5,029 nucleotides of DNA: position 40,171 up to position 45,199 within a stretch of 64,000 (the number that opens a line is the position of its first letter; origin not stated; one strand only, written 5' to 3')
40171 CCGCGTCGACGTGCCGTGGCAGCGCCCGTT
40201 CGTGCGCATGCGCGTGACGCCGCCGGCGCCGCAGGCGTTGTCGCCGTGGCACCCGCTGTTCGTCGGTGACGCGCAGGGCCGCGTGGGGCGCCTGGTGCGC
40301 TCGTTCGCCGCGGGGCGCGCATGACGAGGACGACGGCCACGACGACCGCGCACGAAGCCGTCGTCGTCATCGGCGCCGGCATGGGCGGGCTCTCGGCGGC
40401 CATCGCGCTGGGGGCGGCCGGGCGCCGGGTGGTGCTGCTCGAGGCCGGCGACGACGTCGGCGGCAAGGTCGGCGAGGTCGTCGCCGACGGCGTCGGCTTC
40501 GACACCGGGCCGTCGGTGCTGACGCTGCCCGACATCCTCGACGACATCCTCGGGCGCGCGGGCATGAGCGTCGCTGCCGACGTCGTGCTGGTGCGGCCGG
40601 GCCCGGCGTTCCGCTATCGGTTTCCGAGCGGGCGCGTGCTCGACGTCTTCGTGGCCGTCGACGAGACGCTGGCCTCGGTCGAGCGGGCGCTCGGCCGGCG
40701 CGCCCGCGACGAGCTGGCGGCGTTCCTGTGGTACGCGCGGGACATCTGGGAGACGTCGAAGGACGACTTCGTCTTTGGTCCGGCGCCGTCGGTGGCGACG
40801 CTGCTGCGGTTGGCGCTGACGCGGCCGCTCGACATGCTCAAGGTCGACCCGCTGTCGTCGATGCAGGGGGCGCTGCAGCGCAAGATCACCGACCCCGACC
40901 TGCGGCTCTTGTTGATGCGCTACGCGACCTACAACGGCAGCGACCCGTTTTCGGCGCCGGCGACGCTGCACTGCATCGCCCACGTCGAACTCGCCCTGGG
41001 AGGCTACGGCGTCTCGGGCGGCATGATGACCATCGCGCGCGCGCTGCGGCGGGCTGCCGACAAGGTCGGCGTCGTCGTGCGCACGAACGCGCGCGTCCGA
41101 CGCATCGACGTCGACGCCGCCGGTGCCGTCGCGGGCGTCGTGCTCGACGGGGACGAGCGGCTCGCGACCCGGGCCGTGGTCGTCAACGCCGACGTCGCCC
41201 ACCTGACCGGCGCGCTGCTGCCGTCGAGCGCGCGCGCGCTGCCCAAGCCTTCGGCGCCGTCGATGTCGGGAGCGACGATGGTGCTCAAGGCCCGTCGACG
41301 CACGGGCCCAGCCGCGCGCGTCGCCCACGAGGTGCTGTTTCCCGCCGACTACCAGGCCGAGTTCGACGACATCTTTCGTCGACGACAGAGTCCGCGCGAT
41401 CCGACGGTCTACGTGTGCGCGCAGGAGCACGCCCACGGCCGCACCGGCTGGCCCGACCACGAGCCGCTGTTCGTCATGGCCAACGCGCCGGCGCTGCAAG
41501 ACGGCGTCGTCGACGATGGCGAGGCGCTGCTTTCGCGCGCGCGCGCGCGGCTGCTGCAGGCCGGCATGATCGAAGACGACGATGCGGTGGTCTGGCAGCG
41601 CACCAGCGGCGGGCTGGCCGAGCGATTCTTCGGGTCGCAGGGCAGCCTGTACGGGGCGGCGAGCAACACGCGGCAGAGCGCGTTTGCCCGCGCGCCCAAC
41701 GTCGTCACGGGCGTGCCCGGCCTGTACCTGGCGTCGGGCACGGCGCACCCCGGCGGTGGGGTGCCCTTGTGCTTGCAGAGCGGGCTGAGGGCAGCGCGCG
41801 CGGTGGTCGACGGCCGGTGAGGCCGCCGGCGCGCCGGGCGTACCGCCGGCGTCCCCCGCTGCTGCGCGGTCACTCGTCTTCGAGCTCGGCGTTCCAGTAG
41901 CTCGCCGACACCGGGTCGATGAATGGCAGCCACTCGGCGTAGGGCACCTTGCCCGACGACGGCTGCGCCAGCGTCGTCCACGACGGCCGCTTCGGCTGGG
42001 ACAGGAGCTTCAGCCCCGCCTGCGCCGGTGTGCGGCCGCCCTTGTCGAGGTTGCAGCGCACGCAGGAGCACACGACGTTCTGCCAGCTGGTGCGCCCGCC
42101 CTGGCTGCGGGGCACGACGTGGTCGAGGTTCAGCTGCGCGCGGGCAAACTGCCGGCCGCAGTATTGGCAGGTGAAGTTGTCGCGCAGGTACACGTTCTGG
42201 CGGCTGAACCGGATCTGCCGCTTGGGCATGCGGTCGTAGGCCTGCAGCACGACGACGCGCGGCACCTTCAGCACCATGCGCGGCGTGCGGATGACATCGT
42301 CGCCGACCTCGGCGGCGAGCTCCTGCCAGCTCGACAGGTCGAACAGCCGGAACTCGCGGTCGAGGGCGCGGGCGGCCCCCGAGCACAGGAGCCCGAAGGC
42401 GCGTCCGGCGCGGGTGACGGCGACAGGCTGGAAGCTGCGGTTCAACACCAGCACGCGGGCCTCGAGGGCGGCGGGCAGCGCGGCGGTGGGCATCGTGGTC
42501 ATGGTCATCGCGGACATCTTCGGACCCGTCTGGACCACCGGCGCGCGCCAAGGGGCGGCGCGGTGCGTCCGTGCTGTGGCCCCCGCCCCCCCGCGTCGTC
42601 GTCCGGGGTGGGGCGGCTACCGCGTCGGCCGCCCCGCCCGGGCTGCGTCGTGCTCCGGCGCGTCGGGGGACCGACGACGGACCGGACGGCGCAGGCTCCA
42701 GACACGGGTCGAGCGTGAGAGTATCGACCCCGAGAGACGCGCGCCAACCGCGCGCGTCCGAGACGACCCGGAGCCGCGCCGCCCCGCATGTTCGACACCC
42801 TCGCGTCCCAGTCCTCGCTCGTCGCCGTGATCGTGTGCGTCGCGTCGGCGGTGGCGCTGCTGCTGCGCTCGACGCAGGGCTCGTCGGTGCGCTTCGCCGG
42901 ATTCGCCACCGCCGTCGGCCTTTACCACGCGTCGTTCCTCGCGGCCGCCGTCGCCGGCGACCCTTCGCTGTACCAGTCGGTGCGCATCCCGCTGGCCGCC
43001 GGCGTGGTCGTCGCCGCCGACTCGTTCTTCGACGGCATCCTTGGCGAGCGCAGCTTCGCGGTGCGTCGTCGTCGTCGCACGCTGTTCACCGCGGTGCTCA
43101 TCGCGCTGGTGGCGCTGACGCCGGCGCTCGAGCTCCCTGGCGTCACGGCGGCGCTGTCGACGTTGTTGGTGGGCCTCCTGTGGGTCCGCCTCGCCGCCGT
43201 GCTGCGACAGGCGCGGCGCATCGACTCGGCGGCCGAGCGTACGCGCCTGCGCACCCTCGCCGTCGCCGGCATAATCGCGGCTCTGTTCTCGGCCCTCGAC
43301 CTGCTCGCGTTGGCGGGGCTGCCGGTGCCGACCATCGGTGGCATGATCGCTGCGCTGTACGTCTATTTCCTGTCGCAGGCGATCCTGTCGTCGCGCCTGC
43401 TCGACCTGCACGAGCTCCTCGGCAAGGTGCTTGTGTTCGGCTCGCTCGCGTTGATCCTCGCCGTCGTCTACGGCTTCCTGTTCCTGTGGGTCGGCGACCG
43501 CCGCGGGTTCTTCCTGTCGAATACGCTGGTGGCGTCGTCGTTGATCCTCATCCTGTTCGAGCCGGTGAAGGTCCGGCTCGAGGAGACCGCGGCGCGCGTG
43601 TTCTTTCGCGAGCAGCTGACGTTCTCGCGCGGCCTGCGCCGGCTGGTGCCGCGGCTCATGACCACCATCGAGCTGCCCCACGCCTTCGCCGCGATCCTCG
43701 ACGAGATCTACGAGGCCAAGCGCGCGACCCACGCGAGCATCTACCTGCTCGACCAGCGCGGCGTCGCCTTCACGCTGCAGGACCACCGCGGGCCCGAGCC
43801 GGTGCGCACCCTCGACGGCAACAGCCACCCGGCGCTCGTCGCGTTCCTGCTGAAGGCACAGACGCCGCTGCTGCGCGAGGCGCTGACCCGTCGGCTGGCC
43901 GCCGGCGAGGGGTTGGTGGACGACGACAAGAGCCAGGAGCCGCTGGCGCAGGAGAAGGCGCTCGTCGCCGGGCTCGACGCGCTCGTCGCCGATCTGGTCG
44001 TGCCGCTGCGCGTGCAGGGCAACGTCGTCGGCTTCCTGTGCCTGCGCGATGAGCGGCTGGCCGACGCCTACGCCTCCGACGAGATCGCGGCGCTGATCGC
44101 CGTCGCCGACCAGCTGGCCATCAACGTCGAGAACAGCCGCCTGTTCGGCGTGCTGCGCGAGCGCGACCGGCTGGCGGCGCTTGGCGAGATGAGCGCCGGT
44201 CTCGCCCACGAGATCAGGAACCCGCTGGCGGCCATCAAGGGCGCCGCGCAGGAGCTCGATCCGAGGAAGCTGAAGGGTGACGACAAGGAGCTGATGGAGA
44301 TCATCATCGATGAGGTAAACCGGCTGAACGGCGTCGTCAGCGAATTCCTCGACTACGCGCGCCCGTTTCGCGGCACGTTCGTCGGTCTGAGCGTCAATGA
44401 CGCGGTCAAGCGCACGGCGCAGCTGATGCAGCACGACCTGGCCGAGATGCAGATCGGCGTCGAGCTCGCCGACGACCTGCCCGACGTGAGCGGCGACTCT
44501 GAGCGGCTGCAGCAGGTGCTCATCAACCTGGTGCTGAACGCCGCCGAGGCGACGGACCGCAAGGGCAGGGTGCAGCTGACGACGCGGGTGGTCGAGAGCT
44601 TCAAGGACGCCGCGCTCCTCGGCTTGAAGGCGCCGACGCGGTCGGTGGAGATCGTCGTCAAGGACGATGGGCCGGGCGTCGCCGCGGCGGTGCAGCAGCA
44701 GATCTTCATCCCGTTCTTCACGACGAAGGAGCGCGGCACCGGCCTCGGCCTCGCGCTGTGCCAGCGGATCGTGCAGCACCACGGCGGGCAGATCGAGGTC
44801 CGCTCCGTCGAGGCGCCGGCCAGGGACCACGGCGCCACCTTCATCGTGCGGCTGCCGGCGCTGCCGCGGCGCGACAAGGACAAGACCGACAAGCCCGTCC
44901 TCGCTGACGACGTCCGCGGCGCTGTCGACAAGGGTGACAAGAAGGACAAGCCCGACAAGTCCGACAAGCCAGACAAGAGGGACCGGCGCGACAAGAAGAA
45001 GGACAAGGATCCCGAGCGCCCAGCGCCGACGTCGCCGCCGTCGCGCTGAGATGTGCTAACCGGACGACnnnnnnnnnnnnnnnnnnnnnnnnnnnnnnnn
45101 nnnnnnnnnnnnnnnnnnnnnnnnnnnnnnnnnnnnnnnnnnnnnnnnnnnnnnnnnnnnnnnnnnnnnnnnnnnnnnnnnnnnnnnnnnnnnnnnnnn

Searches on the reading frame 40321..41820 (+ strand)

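Call 90: search_protein_families(library=pfam, proteins=[window:40321-41820:+], max_evalue=0.0001)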
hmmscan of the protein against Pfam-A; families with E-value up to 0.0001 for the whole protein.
window:40321-41820:+ (499 aa): 5 families
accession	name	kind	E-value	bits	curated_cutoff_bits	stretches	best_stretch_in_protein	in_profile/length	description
PF01593.30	Amino_oxidase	-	7.7e-26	91.8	19.8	1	21-495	1-442/443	Flavin containing amine oxidoreductase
PF13450.12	NAD_binding_8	-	1.9e-12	47.7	21.9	1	16-70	1-55/68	NAD(P)-binding Rossmann-like domain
PF01266.30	DAO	-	1.5e-11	44.9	27.9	1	14-48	2-37/353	FAD dependent oxidoreductase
PF03486.20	HI0933_like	-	1.2e-06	28.6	50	0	13-50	2-39/244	HI0933-like protein Rossmann domain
PF07992.20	Pyr_redox_2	-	9.9e-06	25.6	26.1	0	14-44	3-33/291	Pyridine nucleotide-disulphide oxidoreductase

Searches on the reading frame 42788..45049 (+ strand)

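Call 64: search_protein_families(library=pfam, proteins=[window:42788-45049:+], max_evalue=0.0001)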
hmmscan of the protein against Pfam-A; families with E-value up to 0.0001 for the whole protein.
window:42788-45049:+ (753 aa): 5 families
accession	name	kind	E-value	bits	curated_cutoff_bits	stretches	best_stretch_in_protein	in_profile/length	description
PF02518.31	HATPase_c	-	2.1e-23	83.3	26.4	1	569-691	1-109/111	Histidine kinase-, DNA gyrase B-, and HSP90-like ATPase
PF00512.31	HisKA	-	4.4e-16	59.1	26.9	1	465-525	2-62/66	His Kinase A (phospho-acceptor) domain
PF01590.32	GAF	-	2.9e-08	34.8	22.4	1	298-446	4-132/133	GAF domain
PF13185.12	GAF_2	-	2.4e-07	31.5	28.6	1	299-448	7-136/136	GAF domain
PF13492.12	GAF_3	-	2.4e-05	25.2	27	0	298-449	4-129/129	GAF domain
